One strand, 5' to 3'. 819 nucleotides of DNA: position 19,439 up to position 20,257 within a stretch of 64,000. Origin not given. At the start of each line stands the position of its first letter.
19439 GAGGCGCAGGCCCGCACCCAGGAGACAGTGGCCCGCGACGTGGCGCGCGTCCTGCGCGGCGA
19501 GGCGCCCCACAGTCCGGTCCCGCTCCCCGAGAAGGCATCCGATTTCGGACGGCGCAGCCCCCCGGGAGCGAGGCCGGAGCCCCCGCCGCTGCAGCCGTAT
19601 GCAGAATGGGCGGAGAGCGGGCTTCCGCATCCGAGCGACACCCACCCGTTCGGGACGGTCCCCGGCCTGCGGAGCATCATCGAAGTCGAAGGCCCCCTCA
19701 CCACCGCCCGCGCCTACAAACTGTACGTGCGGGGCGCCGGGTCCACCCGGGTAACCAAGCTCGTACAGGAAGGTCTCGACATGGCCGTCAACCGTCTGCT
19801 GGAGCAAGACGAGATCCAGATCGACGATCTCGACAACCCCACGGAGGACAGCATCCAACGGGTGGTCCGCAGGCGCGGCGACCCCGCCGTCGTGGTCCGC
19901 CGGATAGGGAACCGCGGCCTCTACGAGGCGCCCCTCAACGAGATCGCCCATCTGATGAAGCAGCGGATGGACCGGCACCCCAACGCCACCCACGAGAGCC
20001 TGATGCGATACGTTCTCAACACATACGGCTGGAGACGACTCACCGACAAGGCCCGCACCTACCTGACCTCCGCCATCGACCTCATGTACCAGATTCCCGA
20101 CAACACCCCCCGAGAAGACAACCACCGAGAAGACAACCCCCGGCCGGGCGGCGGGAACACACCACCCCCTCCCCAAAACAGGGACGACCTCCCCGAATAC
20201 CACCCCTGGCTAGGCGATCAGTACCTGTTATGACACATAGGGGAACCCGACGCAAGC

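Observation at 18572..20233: Metabolic dehydrogenase fused to a defence-helicase-type winged-helix domain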

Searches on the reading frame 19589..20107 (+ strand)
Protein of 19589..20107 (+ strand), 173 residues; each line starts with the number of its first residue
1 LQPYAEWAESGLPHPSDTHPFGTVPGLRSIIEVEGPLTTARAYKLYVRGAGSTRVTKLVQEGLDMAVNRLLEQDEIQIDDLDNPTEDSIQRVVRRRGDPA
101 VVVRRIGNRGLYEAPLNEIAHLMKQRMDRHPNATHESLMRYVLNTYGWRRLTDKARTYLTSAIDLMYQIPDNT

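Call 20: search_protein_representatives(alignment_id=A1)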
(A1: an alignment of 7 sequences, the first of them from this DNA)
Query: 7 sequences, 169 profile positions. Proteins with E-value up to 0.001 (for the whole library): 922; up to 1e-10: 543; up to 1e-30: 16. The best 150 are listed.
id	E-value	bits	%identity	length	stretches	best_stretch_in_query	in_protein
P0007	2.5e-73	262.0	-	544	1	1-165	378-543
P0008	8.2e-63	227.7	-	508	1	1-167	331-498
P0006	5.9e-56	205.4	-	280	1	1-123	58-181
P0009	1.1e-48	181.8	-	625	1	1-166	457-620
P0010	1.2e-43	165.4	-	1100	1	1-167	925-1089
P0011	2.1e-39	151.6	-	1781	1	1-166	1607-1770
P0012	4.6e-38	147.2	-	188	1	2-166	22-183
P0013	5.2e-38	147.0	-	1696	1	1-165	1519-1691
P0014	9.9e-38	146.1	-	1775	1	1-165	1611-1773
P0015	4.8e-37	143.9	-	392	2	2-130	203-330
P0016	4.2e-36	140.8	-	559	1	1-165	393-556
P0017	1.6e-35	138.9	-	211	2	2-129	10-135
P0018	1.3e-33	132.8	-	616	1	1-166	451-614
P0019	2.5e-32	128.5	-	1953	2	2-162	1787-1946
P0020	5.8e-32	127.4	-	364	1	9-166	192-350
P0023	3.3e-29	118.4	-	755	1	3-163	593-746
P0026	7.5e-27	110.7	-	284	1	1-165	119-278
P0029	4.7e-26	108.1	-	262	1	1-165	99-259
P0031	7.9e-26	107.4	-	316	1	11-166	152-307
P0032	1.9e-25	106.2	-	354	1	1-166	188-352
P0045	1.5e-23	100.0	-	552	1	1-164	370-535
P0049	6.0e-23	98.0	-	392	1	1-165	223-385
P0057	2.2e-22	96.2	-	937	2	6-159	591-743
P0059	2.3e-22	96.1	-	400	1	3-165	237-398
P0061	2.4e-22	96.0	-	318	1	2-166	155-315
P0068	5.9e-22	94.8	-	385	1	2-166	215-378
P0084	6.7e-21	91.4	-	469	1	1-165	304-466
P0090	1.1e-20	90.6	-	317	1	1-163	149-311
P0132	3.9e-19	85.6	-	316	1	3-164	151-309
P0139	5.2e-19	85.2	-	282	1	1-166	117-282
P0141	5.3e-19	85.2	-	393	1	2-164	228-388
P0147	8.1e-19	84.6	-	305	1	1-162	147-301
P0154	1.4e-18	83.8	-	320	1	2-166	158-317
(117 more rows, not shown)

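Call 21: search_protein_families(library=pfam, proteins=[P0007, P0008, P0009, P0010, P0011, P0013, P0016, P0018, P0019, P0045], max_evalue=0.001)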
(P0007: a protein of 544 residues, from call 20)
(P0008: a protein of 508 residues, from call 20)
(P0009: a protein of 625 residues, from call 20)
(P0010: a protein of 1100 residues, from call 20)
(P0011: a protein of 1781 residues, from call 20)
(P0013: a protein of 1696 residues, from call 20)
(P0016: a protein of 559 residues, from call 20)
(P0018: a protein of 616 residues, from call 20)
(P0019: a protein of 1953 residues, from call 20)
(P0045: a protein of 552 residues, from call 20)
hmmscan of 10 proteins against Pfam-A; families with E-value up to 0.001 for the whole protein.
P0007 (544 aa): 2 families
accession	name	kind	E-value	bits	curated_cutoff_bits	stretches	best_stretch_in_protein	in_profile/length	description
PF02826.25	2-Hacid_dh_C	-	6.1e-62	208.6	25.1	1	140-316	1-178/178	D-isomer specific 2-hydroxyacid dehydrogenase, NAD binding domain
PF00389.36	2-Hacid_dh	-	1.5e-20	73.6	24.6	1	46-347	9-133/134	D-isomer specific 2-hydroxyacid dehydrogenase, catalytic domain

P0008 (508 aa): 4 families
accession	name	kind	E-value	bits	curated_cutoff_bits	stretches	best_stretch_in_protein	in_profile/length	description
PF02826.25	2-Hacid_dh_C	-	1.3e-35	122.8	25.1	1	109-281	2-177/178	D-isomer specific 2-hydroxyacid dehydrogenase, NAD binding domain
PF00389.36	2-Hacid_dh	-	2.5e-06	27.7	24.6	1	26-306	21-126/134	D-isomer specific 2-hydroxyacid dehydrogenase, catalytic domain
PF03446.21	NAD_binding_2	-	0.00032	21.2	21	1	143-250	2-112/161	NAD binding domain of 6-phosphogluconate dehydrogenase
PF11784.13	DUF3320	-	0.00043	20.6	25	0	358-386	17-45/50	Protein of unknown function (DUF3320)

P0009 (625 aa): 3 families
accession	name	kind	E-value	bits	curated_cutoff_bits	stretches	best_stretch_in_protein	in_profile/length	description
PF18741.7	MTES_1575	-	1.2e-30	105.8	38.2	1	163-253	1-94/96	REase_MTES_1575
PF13087.12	AAA_12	-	4.1e-11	43.2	27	1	3-115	87-191/195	AAA domain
PF04480.18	DUF559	-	0.00011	22.4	20.6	1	168-255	22-108/109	Protein of unknown function (DUF559)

P0010 (1100 aa): 4 families
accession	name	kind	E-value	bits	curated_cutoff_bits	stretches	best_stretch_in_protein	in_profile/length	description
PF18741.7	MTES_1575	-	9.4e-32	109.4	38.2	1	597-688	1-95/96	REase_MTES_1575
PF13087.12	AAA_12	-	2.8e-16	60.1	27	1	366-549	3-191/195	AAA domain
PF04480.18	DUF559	-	7.6e-06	26.2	20.6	1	601-689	21-108/109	Protein of unknown function (DUF559)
PF13086.12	AAA_11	-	6.5e-05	23.3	27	1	295-335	211-252/257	AAA domain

P0011 (1781 aa): 12 families
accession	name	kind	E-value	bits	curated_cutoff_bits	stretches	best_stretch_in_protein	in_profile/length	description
PF18741.7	MTES_1575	-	2.3e-32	111.3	38.2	1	1340-1431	1-95/96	REase_MTES_1575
PF13086.12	AAA_11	-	1.5e-19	71.3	27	2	360-517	3-174/257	AAA domain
PF13087.12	AAA_12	-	9.2e-14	51.9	27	1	1121-1292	16-191/195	AAA domain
PF13604.12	AAA_30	-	1.5e-13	51.4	27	1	360-428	3-73/191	AAA domain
PF13245.12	AAA_19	-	2.5e-11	44.3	25.1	1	363-438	1-77/134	AAA domain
PF04480.18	DUF559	-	1.3e-07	31.9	20.6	1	1351-1432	31-108/109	Protein of unknown function (DUF559)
PF00580.27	UvrD-helicase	-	1.4e-05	25.3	23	1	360-464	2-111/271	UvrD/REP helicase N-terminal domain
PF05127.21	NAT10_TcmA_helicase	-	1.6e-05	25.3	22.7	0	377-455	1-80/176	RNA cytidine acetyltransferase NAT10/TcmA, helicase domain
PF13191.12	AAA_16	-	4.9e-05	24.3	32.6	1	367-483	16-129/167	AAA ATPase domain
PF11784.13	DUF3320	-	0.00027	21.3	25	0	1625-1664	8-47/50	Protein of unknown function (DUF3320)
PF01443.25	Viral_helicase1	-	0.00042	20.6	21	0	376-403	1-27/228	Viral superfamily 1 RNA helicase core domain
PF24883.2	NPHP3_N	-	0.00051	20.7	24.8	0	357-460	6-108/164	Nephrocystin 3, N-terminal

P0013 (1696 aa): 12 families
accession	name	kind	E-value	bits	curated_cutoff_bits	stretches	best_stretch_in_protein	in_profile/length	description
PF18741.7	MTES_1575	-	5.9e-32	110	38.2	1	1350-1441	1-95/96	REase_MTES_1575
PF13086.12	AAA_11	-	1.3e-18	68.1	27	2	360-620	3-195/257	AAA domain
PF13087.12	AAA_12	-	4.6e-15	56.1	27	1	1120-1302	4-191/195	AAA domain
PF13245.12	AAA_19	-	6.8e-12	46.2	25.1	1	363-425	1-66/134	AAA domain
PF13604.12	AAA_30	-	4.6e-11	43.3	27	1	360-420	3-66/191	AAA domain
PF00580.27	UvrD-helicase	-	2.8e-08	34.2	23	1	360-517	2-153/271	UvrD/REP helicase N-terminal domain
PF04480.18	DUF559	-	3.1e-08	33.9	20.6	1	1352-1442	19-108/109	Protein of unknown function (DUF559)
PF13191.12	AAA_16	-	1.6e-05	25.9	32.6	1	372-437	24-88/167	AAA ATPase domain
PF05127.21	NAT10_TcmA_helicase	-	1.9e-05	25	22.7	0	376-431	1-57/176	RNA cytidine acetyltransferase NAT10/TcmA, helicase domain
PF20720.3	nSTAND3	-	6.5e-05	23.1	27.2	1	365-419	9-64/155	Novel STAND NTPase 3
PF01443.25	Viral_helicase1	-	0.00054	20.3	21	0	376-403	2-29/228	Viral superfamily 1 RNA helicase core domain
PF13401.12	AAA_22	-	0.00078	20.2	27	0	371-430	4-64/130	AAA domain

P0016 (559 aa): 4 families
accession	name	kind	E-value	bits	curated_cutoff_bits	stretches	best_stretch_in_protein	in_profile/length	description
PF00266.25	Aminotran_5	-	7.6e-65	219.7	21.5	1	2-365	12-371/371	Aminotransferase class-V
PF01053.26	Cys_Met_Meta_PP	-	4.4e-13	49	27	1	61-202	76-209/381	Cys/Met metabolism PLP-dependent enzyme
PF00155.27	Aminotran_1_2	-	4.3e-11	43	19.7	1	18-169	29-189/361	Aminotransferase class I and II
PF01041.23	DegT_DnrJ_EryC1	-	6.3e-05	22.8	19.8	1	59-168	46-148/360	DegT/DnrJ/EryC1/StrS aminotransferase family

P0018 (616 aa): 4 families
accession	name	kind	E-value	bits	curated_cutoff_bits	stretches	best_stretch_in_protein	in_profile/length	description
PF18741.7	MTES_1575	-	4.5e-35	120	38.2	1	108-200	1-96/96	REase_MTES_1575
PF13087.12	AAA_12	-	1.9e-07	31.3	27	1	13-60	146-191/195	AAA domain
PF04480.18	DUF559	-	2.8e-07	30.8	20.6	1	114-200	23-108/109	Protein of unknown function (DUF559)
PF11784.13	DUF3320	-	6e-05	23.4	25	1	471-511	10-50/50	Protein of unknown function (DUF3320)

P0019 (1953 aa): 11 families
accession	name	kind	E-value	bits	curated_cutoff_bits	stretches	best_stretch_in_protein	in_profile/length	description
PF18741.7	MTES_1575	-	5.7e-29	100.5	38.2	1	1393-1485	1-96/96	REase_MTES_1575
PF13086.12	AAA_11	-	7.3e-18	65.7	27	2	390-513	2-135/257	AAA domain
PF13087.12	AAA_12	-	3.5e-12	46.7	27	1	1147-1329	3-189/195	AAA domain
PF13604.12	AAA_30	-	2e-10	41.1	27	1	391-452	3-66/191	AAA domain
PF13245.12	AAA_19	-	6.2e-09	36.6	25.1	1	394-466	1-74/134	AAA domain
PF11784.13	DUF3320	-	8.3e-07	29.3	25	0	1581-1604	9-32/50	Protein of unknown function (DUF3320)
PF01443.25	Viral_helicase1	-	0.00019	21.8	21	0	1079-1119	58-101/228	Viral superfamily 1 RNA helicase core domain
PF04480.18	DUF559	-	0.0003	21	20.6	0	1405-1484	32-107/109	Protein of unknown function (DUF559)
PF05127.21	NAT10_TcmA_helicase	-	0.00037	20.8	22.7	0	409-495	2-87/176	RNA cytidine acetyltransferase NAT10/TcmA, helicase domain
PF00580.27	UvrD-helicase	-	0.00044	20.5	23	0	391-436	2-49/271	UvrD/REP helicase N-terminal domain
PF03308.22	MeaB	-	0.0006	19.3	23.1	0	396-442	25-71/273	Methylmalonyl Co-A mutase-associated GTPase MeaB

P0045 (552 aa): 3 families
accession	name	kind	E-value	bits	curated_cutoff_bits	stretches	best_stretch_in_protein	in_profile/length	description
PF18741.7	MTES_1575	-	1.7e-28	99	38.2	1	209-301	1-96/96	REase_MTES_1575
PF13087.12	AAA_12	-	1.8e-06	28.1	27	1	76-147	125-191/195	AAA domain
PF04480.18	DUF559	-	0.00022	21.5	20.6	1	221-298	32-105/109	Protein of unknown function (DUF559)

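Call 24: search_protein_families(library=pfam, proteins=[P0015, P0020, P0023, P0032, P0049, P0057, P0059, P0068, P0084, P0141], max_evalue=0.001)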
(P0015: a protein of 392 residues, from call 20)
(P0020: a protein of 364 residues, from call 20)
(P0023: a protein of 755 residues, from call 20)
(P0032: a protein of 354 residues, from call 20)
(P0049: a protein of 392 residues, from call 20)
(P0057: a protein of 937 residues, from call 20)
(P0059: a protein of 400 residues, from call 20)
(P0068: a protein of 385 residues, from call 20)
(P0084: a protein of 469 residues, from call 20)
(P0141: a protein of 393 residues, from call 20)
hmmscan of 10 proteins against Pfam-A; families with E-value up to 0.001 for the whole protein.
P0015 (392 aa): 5 families
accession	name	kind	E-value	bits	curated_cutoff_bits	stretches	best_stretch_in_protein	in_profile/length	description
PF00583.31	Acetyltransf_1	-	1.6e-10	41.7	20.7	1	85-157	38-116/116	Acetyltransferase (GNAT) family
PF13508.13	Acetyltransf_7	-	5.1e-10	40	27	1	88-159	11-84/84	Acetyltransferase (GNAT) domain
PF08445.16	FR47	-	1.6e-06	28.5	22.1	1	101-162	18-81/86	FR47-like protein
PF13673.13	Acetyltransf_10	-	5.5e-05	23.6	23.6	1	87-164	38-113/128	Acetyltransferase (GNAT) domain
PF11784.13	DUF3320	-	8.2e-05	22.9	25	1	219-260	7-48/50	Protein of unknown function (DUF3320)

P0020 (364 aa): 5 families
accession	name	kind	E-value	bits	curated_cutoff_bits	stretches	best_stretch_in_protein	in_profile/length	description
PF00583.31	Acetyltransf_1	-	2.9e-07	31.2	20.7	1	91-148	26-87/116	Acetyltransferase (GNAT) family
PF13508.13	Acetyltransf_7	-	6.4e-06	26.9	27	1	103-151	10-62/84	Acetyltransferase (GNAT) domain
PF13673.13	Acetyltransf_10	-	3.5e-05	24.2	23.6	1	95-175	30-110/128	Acetyltransferase (GNAT) domain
PF11784.13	DUF3320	-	0.00015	22.1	25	1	202-244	7-49/50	Protein of unknown function (DUF3320)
PF08445.16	FR47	-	0.00073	19.9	22.1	0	119-147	20-48/86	FR47-like protein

P0023 (755 aa): 0 families

P0032 (354 aa): 2 families
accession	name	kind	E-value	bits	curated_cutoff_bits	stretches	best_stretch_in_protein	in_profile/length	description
PF13500.12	AAA_26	-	2.7e-08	34.3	27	1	34-138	73-177/198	AAA domain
PF11784.13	DUF3320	-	0.00016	22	25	0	204-236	6-38/50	Protein of unknown function (DUF3320)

P0049 (392 aa): 4 families
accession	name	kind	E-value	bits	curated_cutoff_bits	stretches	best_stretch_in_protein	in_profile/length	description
PF00069.31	Pkinase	-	1.4e-22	80.8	31.7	1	77-202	111-254/263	Protein kinase domain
PF07714.23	PK_Tyr_Ser-Thr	-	4.5e-08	33.1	23.1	1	76-167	114-212/258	Protein tyrosine and serine/threonine kinase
PF14531.12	Kinase-like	-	7.5e-08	32.4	25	1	78-189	159-283/289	Kinase-like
PF01636.29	APH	-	2.2e-05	24.8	23.2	1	66-111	147-197/239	Phosphotransferase enzyme family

P0057 (937 aa): 2 families
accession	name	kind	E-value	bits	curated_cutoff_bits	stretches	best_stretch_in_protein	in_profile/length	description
PF11784.13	DUF3320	-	2.6e-12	46.9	25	1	603-646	7-50/50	Protein of unknown function (DUF3320)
PF13191.12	AAA_16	-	4.3e-10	40.8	32.6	1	207-251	113-161/167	AAA ATPase domain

P0059 (400 aa): 1 family
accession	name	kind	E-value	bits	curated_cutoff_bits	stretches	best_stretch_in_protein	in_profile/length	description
PF13500.12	AAA_26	-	5.8e-19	69.2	27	1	2-188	1-193/198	AAA domain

P0068 (385 aa): 1 family
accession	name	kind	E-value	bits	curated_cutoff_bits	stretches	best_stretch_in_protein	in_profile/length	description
PF13500.12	AAA_26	-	8.8e-12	45.7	27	1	47-160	72-180/198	AAA domain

P0084 (469 aa): 0 families

P0141 (393 aa): 1 family
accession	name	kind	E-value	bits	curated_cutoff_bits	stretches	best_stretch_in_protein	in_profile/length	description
PF11784.13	DUF3320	-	0.00027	21.3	25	0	245-287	7-49/50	Protein of unknown function (DUF3320)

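Call 29: find_encoding_contigs(protein=P0007, flank=10000, max_places=4)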
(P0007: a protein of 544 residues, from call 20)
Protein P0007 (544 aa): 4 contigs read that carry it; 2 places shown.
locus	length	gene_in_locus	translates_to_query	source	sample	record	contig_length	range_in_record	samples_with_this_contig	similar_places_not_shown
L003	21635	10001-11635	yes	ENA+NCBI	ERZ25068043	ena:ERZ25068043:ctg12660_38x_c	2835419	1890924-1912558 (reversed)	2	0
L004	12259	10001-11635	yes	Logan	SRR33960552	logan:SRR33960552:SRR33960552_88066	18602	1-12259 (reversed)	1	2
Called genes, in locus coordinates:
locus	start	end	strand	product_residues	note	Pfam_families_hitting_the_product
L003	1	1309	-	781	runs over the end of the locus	PF18364:Molybdopterin_N, PF00384:Molybdopterin, PF01568:Molydop_binding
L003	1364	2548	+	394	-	PF01266:DAO, PF13738:Pyr_redox_3 (faint)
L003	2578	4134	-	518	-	PF00171:Aldedh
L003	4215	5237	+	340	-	PF05544:Pro_racemase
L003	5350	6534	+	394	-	PF02463:SMC_N (weak), PF13175:AAA_15 (weak), PF13476:AAA_23 (weak), PF13304:AAA_21, PF13175:AAA_15 (weak), PF02463:SMC_N (weak)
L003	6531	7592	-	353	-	PF01408:GFO_IDH_MocA, PF22725:GFO_IDH_MocA_C3, PF02894:GFO_IDH_MocA_C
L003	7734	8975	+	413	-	PF01979:Amidohydro_1, PF07969:Amidohydro_3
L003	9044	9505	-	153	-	PF17200:sCache_2 (weak), PF08269:dCache_2 (weak)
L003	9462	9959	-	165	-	-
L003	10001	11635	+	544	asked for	PF00389:2-Hacid_dh, PF02826:2-Hacid_dh_C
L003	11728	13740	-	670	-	PF00270:DEAD (faint), PF04851:ResIII, PF17757:UvrB_inter, PF27431:UvrB_3rd, PF00271:Helicase_C, PF12344:UvrB, PF02151:UVR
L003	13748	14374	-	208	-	PF01121:CoaE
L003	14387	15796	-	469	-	PF21710:Spt6_S1 (faint), PF00575:S1, PF23459:S1_RRP5 (weak), PF00575:S1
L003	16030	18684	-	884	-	PF02739:5_3_exonuc_N, PF01367:5_3_exonuc, PF22619:DNA_polI_exo1, PF00476:DNA_pol_A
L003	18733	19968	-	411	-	PF02771:Acyl-CoA_dh_N, PF02770:Acyl-CoA_dh_M, PF00441:Acyl-CoA_dh_1, PF08028:Acyl-CoA_dh_2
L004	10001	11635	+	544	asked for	PF00389:2-Hacid_dh, PF02826:2-Hacid_dh_C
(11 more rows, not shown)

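Call 30: find_encoding_contigs(protein=P0008, flank=10000, max_places=4)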
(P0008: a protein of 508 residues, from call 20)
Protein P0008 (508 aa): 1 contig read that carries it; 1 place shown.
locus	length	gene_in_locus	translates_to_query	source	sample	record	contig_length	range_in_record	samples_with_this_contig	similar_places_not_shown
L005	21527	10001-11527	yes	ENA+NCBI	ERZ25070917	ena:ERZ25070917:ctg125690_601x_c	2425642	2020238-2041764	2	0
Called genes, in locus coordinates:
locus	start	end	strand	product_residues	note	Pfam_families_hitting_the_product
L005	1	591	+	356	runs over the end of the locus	PF01208:URO-D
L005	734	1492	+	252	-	PF02607:B12-binding_2, PF02310:B12-binding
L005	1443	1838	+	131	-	-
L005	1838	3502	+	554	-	PF00111:Fer2, PF17651:Raco_middle, PF14574:RACo_C_ter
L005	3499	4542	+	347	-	PF00809:Pterin_bind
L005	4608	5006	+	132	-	PF01050:MannoseP_isomer, PF00190:Cupin_1 (weak), PF02311:AraC_binding, PF07883:Cupin_2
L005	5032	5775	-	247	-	PF01135:PCMT (weak), PF01209:Ubie_methyltran, PF06325:PrmA (faint), PF13489:Methyltransf_23, PF13847:Methyltransf_31, PF08241:Methyltransf_11, PF08242:Methyltransf_12, PF13649:Methyltransf_25, +1 more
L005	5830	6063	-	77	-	PF02597:ThiS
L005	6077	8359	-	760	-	PF01315:Ald_Xan_dh_C, PF02738:MoCoBD_1, PF20256:MoCoBD_2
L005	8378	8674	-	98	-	PF01799:Fer2_2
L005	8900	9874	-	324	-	PF00941:FAD_binding_5, PF03450:CO_deh_flav_C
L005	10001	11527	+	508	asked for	PF00389:2-Hacid_dh (weak), PF02826:2-Hacid_dh_C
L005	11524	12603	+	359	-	PF02615:Ldh_2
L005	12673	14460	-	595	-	PF00496:SBP_bac_5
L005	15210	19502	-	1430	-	PF03160:Calx-beta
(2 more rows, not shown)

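Call 31: find_related_loci(query=A1, collection=genome_contigs, flank=6000)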
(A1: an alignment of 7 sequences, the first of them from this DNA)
Query A1 (173 aa) in genome_contigs; peptide patterns used: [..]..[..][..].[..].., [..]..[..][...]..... (x = any residue, [..] = any of these).
47 stretches matched a pattern; 16 encode a relative of the query (tblastn E <= 1e-3); 16 distinct loci.
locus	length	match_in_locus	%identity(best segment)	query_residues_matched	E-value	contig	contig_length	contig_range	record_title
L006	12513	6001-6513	64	1-171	4e-75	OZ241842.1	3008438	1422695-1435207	MAG: Candidatus Spongiisociaceae bacterium isolate ea90fc40-48ec-4ccb-8054-20f53ea15125 genome assembly, chromosome: 1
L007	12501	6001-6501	69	1-167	9e-75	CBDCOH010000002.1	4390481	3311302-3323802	MAG: Candidatus Spongiisociaceae bacterium isolate c8dab69f-a0b8-46d1-84ea-4e70fa3c0124 genome assembly, contig: contig_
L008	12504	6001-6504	65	1-168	5e-74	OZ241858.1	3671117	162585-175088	MAG: Candidatus Spongiisocius sp. isolate 36f18321-4a0d-4371-a96b-0c675878e5b3 genome assembly, chromosome: 1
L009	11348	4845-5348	65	1-168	5e-74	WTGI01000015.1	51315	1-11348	MAG: Acidimicrobiia bacterium isolate CO36387bin_10 NODE_230_length_51315_cov_18.101463, whole genome shotgun sequence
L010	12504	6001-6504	65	1-168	2e-73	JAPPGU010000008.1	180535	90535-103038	MAG: bacterium isolate RHO1_bin_64 NODE_131_length_180535_cov_85.150283, whole genome shotgun sequence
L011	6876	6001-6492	66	4-167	7e-73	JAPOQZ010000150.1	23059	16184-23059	MAG: bacterium isolate APA_bin_98 c_000000002627, whole genome shotgun sequence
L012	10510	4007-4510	65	1-168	2e-72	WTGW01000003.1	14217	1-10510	MAG: Acidimicrobiia bacterium isolate CO36404bin_8 NODE_892_length_14217_cov_48.336887, whole genome shotgun sequence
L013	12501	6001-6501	65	1-167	1e-71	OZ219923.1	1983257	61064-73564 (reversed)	MAG: Acidimicrobiia bacterium isolate 542d8752-d573-496e-aaa5-f876508f7d52 genome assembly, chromosome: 2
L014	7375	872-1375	64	1-168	3e-71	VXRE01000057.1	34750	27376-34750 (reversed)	MAG: Acidimicrobiia bacterium isolate SB0664_bin_25 NODE_883_length_34750_cov_13.126531, whole genome shotgun sequence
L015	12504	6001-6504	64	1-168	4e-71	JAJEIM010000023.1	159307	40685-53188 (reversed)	MAG: Acidimicrobiia bacterium isolate p16x65bins.30 k141_114896, whole genome shotgun sequence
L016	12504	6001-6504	62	1-168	1e-70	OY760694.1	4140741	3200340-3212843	MAG: Acidimicrobiia bacterium isolate 9e233251-ef21-4ac4-b557-2094fc44eb4a genome assembly, chromosome: 1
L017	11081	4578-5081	67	1-168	2e-69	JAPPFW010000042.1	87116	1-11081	MAG: bacterium isolate RHO1_bin_3 NODE_621_length_87116_cov_36.025074, whole genome shotgun sequence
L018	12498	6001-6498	64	1-165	2e-67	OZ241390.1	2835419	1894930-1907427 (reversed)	MAG: Acidimicrobiia bacterium isolate dd304f07-85d9-42ba-b5ff-d625bd76ad22 genome assembly, chromosome: 1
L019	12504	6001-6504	58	1-168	1e-66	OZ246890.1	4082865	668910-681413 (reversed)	MAG: Acidimicrobiia bacterium isolate cb841b48-16cd-465e-8cff-7e5597cbbcdd genome assembly, chromosome: 1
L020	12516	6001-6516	47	1-171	3e-42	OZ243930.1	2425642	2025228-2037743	MAG: Candidatus Spongiisociaceae bacterium isolate 902be31f-b635-4e8d-b77a-d7c110926071 genome assembly, chromosome: 1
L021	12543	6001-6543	37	4-166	2e-33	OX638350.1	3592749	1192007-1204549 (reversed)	MAG: uncultured Acidimicrobiales bacterium isolate f23ad4c5-4acf-44dc-8341-13aaafada964 genome assembly, chromosome: 1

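Call 32: predict_structure(alignment_id=A2)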
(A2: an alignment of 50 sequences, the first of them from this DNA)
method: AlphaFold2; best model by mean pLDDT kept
length: 173 residues; sequences in the alignment: 50
mean_pLDDT: 95.5   pTM: 0.90
mean pLDDT of the five models: 95.5, 95.6, 95.3, 95.3, 95.2
residues with pLDDT >= 90: 161; 70-90: 6; 50-70: 6; < 50: 0
segments of 3 or more residues with pLDDT < 50: none
pLDDT, mean of each block of 10 residues (from residue 1): 97 95 97 98 98 97 97 98 78 98 97 97 98 98 98 96 96 66
secondary structure, 60 per line:
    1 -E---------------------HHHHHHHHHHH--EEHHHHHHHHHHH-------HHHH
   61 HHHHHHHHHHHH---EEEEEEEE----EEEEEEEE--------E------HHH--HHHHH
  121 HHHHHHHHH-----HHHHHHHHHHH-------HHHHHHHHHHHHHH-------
elements in order: H24-34 H39-49 H57-72 E76-83 E88-95 H116-129 H135-145 H153-166
